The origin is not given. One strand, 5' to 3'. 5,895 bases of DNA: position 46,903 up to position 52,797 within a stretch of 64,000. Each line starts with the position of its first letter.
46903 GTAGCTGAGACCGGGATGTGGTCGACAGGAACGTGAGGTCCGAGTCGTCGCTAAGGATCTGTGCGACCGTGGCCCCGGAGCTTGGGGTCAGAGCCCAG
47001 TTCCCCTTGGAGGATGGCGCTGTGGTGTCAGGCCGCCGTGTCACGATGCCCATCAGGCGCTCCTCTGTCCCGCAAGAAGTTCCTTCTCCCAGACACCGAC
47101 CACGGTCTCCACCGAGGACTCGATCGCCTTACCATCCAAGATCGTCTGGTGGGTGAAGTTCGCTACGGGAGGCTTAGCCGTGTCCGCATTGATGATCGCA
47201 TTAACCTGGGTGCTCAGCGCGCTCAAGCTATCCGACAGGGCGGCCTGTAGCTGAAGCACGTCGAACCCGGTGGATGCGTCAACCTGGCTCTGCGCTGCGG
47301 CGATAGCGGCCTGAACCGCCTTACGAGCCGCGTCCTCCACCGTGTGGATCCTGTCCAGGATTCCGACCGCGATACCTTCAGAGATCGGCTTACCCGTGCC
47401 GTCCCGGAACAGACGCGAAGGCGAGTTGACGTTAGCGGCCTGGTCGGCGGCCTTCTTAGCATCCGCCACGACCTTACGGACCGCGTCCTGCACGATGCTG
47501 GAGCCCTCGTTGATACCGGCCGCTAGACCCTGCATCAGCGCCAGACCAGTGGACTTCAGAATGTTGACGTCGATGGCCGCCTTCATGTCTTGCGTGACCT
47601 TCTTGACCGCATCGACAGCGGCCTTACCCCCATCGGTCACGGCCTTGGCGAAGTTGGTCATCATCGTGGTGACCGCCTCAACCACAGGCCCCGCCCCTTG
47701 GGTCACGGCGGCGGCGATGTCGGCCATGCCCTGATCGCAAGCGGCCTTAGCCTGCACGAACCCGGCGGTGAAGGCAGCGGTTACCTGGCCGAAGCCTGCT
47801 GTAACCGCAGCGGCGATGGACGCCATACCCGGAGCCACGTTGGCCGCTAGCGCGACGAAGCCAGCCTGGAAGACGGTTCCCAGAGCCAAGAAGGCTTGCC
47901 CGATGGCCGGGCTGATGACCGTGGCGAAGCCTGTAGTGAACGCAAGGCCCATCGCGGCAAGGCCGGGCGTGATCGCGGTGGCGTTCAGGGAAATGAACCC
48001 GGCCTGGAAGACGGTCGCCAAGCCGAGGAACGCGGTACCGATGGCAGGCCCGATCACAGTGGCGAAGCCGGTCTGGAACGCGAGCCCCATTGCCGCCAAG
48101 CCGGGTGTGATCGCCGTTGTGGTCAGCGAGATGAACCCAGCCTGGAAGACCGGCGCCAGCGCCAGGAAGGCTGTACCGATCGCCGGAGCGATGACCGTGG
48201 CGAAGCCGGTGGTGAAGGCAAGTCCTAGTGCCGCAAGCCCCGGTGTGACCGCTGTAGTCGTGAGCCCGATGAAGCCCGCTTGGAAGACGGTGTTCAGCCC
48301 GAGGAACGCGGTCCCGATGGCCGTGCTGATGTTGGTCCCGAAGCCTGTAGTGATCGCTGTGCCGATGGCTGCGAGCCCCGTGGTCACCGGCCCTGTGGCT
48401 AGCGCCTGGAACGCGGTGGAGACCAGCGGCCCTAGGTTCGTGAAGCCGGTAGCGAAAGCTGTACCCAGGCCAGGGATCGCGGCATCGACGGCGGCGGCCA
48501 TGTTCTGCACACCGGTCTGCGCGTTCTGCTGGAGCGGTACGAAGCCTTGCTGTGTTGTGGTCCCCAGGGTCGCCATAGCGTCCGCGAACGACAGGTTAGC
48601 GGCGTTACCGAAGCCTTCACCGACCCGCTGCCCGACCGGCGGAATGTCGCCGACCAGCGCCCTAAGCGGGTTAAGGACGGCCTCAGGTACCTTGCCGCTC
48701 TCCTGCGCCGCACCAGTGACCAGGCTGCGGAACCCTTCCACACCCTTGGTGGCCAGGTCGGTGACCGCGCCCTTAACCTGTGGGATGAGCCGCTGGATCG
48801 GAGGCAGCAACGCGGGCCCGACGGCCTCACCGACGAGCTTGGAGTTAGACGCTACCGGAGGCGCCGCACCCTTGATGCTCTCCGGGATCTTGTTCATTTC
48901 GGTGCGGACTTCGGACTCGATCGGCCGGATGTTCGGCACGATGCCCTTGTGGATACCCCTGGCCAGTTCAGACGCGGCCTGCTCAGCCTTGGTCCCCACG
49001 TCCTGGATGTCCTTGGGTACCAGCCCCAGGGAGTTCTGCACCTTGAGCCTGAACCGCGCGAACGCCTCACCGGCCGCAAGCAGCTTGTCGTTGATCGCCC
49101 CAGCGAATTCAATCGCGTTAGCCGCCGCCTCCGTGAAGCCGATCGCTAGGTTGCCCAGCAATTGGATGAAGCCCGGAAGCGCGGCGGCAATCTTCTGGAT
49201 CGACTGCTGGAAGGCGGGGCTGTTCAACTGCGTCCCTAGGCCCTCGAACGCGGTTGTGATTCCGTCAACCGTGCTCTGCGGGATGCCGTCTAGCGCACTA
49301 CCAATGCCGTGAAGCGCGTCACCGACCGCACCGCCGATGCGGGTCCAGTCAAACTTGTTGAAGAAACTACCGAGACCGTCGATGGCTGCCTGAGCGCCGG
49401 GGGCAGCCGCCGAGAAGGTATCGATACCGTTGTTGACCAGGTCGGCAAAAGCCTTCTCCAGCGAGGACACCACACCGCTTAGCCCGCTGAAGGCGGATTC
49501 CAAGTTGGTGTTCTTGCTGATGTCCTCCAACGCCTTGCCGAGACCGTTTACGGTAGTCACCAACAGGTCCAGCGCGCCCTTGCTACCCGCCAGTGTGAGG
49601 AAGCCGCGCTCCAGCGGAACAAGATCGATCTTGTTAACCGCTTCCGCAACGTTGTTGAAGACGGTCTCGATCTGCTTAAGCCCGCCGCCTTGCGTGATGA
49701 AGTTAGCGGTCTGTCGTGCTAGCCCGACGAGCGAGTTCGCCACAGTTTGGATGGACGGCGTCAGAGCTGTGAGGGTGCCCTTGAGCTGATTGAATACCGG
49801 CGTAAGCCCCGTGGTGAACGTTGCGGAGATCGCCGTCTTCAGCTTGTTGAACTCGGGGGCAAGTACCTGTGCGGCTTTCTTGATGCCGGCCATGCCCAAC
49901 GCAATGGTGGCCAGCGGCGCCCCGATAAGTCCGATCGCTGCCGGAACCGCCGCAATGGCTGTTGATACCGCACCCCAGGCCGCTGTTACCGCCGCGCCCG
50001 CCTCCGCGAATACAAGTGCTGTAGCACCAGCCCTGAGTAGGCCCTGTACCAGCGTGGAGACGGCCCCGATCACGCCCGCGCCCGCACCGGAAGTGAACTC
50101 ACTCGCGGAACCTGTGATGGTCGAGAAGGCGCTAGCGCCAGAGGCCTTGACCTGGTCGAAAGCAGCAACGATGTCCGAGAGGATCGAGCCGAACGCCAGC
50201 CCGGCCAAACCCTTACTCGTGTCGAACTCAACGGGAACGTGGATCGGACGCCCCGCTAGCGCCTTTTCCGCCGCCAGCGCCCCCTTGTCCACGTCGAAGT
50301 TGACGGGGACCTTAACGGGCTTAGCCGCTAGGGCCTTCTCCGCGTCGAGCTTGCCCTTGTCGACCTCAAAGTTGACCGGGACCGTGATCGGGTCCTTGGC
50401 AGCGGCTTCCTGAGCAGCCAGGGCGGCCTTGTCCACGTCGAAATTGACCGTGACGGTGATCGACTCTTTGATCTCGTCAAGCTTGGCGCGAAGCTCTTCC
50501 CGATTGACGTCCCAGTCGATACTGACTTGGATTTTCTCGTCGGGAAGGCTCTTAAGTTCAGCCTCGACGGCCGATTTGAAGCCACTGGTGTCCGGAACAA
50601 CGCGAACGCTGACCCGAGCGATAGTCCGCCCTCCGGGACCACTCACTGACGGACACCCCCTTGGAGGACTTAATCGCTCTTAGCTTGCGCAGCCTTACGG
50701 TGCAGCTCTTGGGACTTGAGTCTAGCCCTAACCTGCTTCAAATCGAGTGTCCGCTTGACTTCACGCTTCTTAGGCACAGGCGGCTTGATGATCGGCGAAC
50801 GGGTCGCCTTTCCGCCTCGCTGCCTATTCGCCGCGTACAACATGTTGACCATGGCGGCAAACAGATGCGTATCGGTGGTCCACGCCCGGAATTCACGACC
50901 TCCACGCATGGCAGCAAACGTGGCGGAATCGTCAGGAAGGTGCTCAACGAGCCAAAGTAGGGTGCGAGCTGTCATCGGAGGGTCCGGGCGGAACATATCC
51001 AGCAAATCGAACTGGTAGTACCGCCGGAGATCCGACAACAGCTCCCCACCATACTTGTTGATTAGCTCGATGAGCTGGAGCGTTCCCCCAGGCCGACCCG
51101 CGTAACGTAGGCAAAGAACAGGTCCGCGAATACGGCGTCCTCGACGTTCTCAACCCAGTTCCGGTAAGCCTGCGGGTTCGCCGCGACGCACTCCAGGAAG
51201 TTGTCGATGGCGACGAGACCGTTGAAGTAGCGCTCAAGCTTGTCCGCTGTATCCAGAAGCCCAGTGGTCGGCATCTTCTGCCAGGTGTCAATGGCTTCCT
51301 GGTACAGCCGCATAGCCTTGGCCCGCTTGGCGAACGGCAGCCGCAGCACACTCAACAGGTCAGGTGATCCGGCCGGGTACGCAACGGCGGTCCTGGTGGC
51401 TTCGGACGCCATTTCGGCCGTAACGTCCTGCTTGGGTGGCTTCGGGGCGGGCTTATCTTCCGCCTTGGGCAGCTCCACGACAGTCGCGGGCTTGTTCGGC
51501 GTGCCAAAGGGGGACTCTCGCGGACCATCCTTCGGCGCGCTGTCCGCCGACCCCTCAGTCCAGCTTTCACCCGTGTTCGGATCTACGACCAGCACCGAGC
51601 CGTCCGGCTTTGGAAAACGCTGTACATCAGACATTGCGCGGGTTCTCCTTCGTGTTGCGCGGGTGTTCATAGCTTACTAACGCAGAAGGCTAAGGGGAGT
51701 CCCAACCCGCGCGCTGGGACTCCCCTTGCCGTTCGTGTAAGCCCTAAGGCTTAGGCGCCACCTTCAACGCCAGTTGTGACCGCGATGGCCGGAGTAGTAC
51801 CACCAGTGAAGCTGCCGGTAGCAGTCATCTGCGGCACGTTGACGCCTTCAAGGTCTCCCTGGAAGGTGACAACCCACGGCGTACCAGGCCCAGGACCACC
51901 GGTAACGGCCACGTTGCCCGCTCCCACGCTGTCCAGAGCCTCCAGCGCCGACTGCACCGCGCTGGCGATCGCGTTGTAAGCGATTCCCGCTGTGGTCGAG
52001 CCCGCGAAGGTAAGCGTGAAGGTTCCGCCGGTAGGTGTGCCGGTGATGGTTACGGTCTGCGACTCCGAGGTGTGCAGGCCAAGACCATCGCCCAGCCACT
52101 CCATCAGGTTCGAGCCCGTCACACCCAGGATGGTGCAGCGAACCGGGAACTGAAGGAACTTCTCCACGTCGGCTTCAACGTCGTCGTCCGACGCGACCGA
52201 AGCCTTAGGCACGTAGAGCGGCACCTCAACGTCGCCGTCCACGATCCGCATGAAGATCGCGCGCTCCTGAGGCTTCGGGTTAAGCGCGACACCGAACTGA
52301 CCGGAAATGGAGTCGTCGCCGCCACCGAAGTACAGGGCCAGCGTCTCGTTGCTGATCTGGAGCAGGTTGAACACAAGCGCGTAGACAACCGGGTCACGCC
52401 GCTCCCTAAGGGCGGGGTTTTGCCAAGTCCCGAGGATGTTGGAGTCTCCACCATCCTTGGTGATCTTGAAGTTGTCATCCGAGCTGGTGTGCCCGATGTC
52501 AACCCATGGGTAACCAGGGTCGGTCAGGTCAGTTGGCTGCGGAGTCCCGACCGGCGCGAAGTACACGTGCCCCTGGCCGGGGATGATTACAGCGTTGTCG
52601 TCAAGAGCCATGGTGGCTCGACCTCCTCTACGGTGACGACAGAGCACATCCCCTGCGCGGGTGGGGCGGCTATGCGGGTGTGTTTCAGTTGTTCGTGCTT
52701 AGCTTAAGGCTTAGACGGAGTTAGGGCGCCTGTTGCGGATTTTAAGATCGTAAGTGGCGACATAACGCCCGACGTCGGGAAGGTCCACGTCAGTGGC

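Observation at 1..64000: Sense-strand over-representation of the pentamer CTAAG, created in all three reading frames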

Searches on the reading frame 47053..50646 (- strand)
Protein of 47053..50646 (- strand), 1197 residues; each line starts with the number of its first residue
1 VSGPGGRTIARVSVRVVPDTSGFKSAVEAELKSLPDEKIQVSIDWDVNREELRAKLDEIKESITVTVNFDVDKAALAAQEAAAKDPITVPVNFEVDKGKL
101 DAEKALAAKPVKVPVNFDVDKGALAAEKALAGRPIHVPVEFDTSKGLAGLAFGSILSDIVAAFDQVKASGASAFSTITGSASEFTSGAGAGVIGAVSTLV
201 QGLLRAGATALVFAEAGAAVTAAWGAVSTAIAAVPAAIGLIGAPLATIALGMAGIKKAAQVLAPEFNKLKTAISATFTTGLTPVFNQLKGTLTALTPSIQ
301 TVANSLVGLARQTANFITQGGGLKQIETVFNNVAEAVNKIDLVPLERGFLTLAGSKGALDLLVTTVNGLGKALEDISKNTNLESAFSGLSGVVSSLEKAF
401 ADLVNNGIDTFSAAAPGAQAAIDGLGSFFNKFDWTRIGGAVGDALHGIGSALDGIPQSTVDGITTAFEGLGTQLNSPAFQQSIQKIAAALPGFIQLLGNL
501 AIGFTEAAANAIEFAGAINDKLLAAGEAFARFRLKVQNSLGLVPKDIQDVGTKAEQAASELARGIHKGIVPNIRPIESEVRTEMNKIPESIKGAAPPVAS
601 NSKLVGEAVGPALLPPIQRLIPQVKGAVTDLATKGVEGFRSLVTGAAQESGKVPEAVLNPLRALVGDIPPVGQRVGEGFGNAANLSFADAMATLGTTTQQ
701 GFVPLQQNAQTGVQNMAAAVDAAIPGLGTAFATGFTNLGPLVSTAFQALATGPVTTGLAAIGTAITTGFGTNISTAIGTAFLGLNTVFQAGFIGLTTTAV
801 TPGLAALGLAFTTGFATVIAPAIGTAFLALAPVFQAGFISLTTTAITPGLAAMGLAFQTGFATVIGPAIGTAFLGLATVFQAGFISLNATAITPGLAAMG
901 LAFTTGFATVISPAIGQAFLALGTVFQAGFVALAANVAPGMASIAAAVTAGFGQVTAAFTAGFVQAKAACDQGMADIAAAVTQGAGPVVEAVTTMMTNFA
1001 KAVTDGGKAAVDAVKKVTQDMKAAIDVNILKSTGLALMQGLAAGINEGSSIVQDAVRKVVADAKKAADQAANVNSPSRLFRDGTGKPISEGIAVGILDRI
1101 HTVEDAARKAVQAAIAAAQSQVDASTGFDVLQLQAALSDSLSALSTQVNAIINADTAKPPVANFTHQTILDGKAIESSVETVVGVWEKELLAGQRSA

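Call 6: search_protein_families(library=pfam, proteins=[window:47053-50646:-])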
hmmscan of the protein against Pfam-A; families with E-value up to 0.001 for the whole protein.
window:47053-50646:- (1197 aa): 1 family
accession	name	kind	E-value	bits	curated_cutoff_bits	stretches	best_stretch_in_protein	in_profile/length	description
PF04513.17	Baculo_PEP_C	-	0.00015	22.3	38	0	253-342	34-120/140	Baculovirus polyhedron envelope protein, PEP, C terminus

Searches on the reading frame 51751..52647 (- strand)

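Call 30: search_protein_families(library=pfam, proteins=[window:51751-52647:-], max_evalue=0.01)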
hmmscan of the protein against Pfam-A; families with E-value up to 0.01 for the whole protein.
window:51751-52647:- (298 aa): 1 family
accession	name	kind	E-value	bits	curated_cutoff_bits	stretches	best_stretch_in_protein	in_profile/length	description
PF25681.1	Phage_TTP_17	-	3.6e-54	183.8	27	1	13-188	1-182/190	Phage tail tube protein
